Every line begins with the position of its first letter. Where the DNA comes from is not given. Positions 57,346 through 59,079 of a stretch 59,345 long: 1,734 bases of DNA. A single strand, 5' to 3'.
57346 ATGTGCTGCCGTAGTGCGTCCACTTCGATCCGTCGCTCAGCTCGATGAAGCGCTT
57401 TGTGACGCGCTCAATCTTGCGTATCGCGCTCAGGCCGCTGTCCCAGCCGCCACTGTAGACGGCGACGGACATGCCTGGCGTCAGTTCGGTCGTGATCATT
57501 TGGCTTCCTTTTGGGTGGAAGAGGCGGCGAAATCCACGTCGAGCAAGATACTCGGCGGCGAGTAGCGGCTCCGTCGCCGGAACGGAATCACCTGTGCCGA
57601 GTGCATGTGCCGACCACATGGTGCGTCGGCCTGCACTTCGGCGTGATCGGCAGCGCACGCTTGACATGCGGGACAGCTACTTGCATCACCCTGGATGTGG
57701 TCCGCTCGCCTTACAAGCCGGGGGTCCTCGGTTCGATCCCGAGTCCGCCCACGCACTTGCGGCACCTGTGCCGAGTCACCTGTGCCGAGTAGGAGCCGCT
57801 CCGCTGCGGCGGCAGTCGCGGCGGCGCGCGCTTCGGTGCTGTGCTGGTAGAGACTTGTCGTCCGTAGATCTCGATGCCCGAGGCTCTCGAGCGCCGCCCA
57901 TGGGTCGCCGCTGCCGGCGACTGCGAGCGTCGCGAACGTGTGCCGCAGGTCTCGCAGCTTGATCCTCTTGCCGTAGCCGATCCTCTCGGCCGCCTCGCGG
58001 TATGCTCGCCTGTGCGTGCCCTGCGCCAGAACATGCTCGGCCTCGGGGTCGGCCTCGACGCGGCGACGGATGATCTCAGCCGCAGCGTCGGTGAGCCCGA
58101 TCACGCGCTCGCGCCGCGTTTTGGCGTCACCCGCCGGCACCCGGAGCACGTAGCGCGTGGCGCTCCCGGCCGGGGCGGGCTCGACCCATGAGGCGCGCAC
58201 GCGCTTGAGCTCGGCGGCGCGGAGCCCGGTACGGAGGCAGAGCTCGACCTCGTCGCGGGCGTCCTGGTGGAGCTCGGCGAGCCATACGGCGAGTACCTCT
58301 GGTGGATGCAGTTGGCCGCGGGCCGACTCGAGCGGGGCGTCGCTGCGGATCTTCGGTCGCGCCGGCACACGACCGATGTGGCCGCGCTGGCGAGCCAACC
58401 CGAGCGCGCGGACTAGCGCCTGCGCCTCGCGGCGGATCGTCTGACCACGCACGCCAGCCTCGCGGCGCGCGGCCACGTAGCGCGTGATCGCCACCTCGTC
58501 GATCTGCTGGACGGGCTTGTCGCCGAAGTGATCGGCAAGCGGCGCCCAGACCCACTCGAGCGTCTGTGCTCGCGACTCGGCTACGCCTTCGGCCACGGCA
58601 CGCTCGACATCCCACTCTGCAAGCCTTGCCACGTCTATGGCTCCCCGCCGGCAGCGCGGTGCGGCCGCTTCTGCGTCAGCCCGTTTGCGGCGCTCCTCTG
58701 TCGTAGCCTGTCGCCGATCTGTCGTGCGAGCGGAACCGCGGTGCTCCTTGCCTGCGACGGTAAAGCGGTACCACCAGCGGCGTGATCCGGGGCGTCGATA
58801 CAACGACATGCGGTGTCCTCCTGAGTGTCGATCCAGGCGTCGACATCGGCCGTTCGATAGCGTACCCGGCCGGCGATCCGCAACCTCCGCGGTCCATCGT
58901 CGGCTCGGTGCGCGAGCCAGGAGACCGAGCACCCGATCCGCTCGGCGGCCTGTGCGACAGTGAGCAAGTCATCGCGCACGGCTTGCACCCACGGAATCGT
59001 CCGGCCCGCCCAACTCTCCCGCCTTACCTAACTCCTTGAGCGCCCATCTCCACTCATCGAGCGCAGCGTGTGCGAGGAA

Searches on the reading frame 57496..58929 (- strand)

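Call 37: search_protein_families(library=pfam, proteins=[window:57496-58929:-], max_evalue=0.00001)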
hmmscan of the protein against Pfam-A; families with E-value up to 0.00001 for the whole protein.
window:57496-58929:- (477 aa): 1 family
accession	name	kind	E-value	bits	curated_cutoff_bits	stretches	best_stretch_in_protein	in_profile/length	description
PF00589.27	Phage_integrase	-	5.1e-12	46.4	27.1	1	228-367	28-171/172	Phage integrase family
